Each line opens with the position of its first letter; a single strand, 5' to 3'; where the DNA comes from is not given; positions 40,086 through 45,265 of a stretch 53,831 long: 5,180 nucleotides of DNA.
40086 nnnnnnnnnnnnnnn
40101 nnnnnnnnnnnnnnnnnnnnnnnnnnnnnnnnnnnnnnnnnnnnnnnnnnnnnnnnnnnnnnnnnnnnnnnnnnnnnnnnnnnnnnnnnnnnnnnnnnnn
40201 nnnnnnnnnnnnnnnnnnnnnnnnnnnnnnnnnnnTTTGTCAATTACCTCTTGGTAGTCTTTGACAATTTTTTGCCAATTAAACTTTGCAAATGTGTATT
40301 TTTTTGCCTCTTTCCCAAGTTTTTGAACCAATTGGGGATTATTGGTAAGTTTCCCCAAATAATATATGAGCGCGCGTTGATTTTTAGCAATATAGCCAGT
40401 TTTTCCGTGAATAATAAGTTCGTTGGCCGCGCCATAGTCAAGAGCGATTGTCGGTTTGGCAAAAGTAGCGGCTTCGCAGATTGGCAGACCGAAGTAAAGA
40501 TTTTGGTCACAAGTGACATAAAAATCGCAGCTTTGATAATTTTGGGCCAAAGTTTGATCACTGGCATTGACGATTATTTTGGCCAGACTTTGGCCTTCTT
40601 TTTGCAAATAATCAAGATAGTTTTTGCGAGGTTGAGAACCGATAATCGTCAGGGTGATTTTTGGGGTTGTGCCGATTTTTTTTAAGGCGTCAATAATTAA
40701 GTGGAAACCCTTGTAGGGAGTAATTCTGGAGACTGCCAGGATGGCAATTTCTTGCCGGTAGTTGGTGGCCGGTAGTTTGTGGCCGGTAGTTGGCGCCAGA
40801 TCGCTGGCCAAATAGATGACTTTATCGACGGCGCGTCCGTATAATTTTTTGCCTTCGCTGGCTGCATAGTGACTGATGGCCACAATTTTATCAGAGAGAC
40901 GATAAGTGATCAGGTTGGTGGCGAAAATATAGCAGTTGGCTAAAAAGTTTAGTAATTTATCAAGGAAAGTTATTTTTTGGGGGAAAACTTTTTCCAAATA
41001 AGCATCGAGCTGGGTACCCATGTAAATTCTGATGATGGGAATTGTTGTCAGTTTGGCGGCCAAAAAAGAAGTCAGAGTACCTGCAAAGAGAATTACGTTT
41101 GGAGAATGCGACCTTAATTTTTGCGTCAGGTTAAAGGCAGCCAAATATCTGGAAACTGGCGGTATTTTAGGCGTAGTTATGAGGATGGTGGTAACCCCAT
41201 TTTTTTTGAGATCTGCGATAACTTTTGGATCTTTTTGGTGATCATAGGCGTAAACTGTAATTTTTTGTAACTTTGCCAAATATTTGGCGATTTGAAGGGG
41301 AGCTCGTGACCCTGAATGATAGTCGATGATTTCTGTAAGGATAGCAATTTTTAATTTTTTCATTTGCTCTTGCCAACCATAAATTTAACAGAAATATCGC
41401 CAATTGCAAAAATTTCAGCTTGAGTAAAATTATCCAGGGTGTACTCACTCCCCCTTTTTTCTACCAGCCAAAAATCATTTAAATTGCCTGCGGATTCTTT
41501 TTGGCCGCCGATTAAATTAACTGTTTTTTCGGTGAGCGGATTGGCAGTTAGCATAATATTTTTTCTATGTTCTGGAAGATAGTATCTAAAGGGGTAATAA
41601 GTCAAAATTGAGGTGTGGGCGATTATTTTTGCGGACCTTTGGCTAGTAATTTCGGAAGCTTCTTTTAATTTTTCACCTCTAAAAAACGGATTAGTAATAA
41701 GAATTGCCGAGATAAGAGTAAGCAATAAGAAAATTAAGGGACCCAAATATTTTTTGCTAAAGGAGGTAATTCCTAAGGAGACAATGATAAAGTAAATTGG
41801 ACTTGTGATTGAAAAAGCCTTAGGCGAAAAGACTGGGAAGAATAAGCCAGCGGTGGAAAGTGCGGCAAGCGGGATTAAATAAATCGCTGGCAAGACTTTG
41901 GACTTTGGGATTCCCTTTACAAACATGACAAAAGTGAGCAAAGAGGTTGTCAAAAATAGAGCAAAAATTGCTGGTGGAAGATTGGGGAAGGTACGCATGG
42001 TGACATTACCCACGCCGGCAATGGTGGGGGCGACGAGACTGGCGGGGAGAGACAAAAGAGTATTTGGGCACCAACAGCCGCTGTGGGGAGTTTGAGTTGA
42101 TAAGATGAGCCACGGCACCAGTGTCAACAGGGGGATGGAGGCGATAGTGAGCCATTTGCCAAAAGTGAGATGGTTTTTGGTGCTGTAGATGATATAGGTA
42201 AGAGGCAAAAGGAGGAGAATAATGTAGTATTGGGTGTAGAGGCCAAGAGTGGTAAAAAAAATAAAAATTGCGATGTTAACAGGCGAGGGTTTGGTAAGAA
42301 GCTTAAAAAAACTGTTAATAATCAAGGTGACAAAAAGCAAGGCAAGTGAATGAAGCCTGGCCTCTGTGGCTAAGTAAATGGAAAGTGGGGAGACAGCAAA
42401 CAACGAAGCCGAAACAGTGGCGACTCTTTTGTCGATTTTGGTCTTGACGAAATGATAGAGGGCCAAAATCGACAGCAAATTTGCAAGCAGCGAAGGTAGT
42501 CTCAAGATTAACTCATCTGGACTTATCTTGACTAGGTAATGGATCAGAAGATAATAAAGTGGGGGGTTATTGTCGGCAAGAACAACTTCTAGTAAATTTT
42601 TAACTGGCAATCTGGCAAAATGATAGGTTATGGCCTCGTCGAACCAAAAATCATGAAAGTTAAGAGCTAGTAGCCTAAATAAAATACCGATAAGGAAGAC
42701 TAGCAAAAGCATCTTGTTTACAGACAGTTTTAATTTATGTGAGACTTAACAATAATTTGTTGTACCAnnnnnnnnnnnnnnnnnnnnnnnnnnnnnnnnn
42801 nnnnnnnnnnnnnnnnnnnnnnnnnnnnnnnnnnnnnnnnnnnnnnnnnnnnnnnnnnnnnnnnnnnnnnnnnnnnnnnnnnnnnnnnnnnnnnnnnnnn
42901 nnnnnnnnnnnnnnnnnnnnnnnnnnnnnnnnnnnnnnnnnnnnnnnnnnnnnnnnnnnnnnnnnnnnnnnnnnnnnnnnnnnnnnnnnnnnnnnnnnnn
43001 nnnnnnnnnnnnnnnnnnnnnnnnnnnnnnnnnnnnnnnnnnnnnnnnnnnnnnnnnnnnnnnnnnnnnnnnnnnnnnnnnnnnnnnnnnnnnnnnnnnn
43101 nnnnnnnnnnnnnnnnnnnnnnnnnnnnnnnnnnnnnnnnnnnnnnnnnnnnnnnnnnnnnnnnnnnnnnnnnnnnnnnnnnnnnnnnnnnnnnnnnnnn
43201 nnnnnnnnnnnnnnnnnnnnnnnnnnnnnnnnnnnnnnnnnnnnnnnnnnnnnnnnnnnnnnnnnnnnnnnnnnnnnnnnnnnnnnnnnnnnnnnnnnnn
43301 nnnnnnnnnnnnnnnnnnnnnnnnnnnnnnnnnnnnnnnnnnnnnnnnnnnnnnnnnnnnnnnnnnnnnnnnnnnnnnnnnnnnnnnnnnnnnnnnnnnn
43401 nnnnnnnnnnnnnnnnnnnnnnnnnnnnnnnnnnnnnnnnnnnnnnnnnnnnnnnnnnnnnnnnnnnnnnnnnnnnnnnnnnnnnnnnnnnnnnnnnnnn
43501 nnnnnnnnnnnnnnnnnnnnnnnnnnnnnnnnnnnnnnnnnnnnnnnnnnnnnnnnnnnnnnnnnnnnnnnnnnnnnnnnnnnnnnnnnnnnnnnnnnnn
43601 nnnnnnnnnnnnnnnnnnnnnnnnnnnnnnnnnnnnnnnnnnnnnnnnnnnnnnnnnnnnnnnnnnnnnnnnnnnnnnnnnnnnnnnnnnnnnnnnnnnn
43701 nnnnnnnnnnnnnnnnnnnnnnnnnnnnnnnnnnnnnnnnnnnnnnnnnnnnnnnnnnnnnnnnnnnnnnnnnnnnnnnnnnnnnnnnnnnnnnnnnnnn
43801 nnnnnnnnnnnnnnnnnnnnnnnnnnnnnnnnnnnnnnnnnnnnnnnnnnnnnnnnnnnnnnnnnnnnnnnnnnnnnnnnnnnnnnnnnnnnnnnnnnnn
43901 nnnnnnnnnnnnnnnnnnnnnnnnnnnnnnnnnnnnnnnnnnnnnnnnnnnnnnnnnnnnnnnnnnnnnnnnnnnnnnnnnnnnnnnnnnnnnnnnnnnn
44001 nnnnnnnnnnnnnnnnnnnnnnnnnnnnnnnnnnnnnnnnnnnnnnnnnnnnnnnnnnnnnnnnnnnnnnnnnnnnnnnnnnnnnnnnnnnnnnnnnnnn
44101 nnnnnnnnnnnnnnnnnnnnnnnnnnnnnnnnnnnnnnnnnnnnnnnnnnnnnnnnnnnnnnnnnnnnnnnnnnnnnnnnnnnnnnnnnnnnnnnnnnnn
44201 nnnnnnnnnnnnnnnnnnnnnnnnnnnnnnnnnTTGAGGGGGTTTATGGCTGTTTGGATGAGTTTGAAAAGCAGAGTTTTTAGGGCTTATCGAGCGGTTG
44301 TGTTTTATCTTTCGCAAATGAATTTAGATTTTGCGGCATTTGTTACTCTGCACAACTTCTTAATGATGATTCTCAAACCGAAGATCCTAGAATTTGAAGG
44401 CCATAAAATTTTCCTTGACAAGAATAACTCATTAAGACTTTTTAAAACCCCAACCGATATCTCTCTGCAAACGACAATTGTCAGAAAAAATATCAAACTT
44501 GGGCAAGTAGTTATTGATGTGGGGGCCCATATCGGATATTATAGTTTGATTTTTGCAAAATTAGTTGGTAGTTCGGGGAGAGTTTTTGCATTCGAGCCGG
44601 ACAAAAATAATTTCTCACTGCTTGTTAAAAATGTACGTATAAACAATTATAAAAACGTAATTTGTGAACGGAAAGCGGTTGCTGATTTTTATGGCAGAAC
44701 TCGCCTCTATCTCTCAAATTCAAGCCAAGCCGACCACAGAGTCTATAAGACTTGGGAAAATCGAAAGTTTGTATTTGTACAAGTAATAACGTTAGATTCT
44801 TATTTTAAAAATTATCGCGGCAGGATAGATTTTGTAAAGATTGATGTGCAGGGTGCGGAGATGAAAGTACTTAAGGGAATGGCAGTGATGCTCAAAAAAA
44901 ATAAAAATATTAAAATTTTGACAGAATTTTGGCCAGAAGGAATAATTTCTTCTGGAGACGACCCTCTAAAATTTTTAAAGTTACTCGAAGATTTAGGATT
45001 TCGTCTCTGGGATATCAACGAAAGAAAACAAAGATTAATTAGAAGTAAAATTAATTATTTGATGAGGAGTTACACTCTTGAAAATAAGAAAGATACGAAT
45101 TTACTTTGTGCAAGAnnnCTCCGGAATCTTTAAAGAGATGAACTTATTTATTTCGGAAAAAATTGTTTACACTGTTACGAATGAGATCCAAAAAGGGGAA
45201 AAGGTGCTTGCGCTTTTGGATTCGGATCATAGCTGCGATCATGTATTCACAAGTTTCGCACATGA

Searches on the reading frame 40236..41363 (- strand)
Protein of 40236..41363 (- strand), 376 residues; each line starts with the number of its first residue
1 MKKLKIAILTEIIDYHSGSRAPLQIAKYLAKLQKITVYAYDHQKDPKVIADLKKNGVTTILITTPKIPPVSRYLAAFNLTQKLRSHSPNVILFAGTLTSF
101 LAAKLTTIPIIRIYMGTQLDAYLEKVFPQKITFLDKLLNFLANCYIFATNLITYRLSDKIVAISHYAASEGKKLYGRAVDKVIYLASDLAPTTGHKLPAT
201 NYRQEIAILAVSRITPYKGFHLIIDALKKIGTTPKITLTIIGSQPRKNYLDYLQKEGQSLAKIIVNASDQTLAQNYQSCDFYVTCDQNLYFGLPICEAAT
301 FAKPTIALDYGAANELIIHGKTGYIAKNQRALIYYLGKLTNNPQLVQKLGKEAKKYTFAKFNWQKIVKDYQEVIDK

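Call 60: search_protein_families(library=pfam, proteins=[window:40236-41363:-], max_evalue=0.001)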
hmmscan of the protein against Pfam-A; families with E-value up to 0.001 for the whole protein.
window:40236-41363:- (376 aa): 4 families
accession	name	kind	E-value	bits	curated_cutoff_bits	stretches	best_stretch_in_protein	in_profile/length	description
PF00534.26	Glycos_transf_1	-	5.9e-23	81.7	26.4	1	204-355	14-171/172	Glycosyl transferases group 1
PF13692.12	Glyco_trans_1_4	-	9.4e-16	58.8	27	1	207-339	3-139/142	Glycosyl transferases group 1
PF13439.12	Glyco_transf_4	-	2.1e-05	25.1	28.5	1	23-181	9-158/170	Glycosyltransferase Family 4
PF13524.12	Glyco_trans_1_2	-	0.00066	20.1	25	0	225-370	7-142/144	Glycosyl transferase-like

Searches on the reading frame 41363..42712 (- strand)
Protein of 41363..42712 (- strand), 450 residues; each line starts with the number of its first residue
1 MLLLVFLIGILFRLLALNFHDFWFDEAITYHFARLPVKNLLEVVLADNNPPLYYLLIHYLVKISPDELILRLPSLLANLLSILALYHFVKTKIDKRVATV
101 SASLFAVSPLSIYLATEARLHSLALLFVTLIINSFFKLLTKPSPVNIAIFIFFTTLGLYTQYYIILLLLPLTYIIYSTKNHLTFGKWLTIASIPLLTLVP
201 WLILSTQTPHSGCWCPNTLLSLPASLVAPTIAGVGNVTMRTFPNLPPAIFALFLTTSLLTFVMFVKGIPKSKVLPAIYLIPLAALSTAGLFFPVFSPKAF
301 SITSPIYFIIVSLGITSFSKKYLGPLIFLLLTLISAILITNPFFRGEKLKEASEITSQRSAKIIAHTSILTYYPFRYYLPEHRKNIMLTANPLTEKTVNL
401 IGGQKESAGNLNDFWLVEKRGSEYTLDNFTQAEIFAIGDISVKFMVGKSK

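Call 60: search_protein_families(library=pfam, proteins=[window:41363-42712:-], max_evalue=0.001)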
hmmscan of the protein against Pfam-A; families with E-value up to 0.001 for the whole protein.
window:41363-42712:- (450 aa): 1 family
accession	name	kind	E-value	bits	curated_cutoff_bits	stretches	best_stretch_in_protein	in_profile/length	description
PF13231.12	PMT_2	-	4.5e-13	50.1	26.1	1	49-203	2-159/160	Dolichyl-phosphate-mannose-protein mannosyltransferase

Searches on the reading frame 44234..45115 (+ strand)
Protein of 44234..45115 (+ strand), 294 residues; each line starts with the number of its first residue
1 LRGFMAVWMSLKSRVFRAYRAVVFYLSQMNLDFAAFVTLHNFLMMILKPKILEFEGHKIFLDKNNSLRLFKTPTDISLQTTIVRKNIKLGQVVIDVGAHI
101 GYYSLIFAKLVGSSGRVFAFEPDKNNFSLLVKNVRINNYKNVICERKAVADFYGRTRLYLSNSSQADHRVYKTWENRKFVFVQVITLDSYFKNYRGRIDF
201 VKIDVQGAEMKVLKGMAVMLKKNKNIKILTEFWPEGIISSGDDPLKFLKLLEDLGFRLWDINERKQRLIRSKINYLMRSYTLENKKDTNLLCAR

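Call 60: search_protein_families(library=pfam, proteins=[window:44234-45115:+], max_evalue=0.001)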
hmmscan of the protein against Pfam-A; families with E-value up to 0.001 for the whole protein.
window:44234-45115:+ (294 aa): 3 families
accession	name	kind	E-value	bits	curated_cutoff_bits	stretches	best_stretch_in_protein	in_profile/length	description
PF05050.19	Methyltransf_21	-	1.4e-23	84.3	22.7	1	95-258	1-173/173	Methyltransferase FkbM domain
PF02475.24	TRM5-TYW2_MTfase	-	8e-08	32.8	28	1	83-144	30-90/164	TRM5/TYW2 methyltransferase domain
PF01135.25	PCMT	-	0.00058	20.1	20.3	1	87-144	71-128/210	Protein-L-isoaspartate(D-aspartate) O-methyltransferase (PCMT)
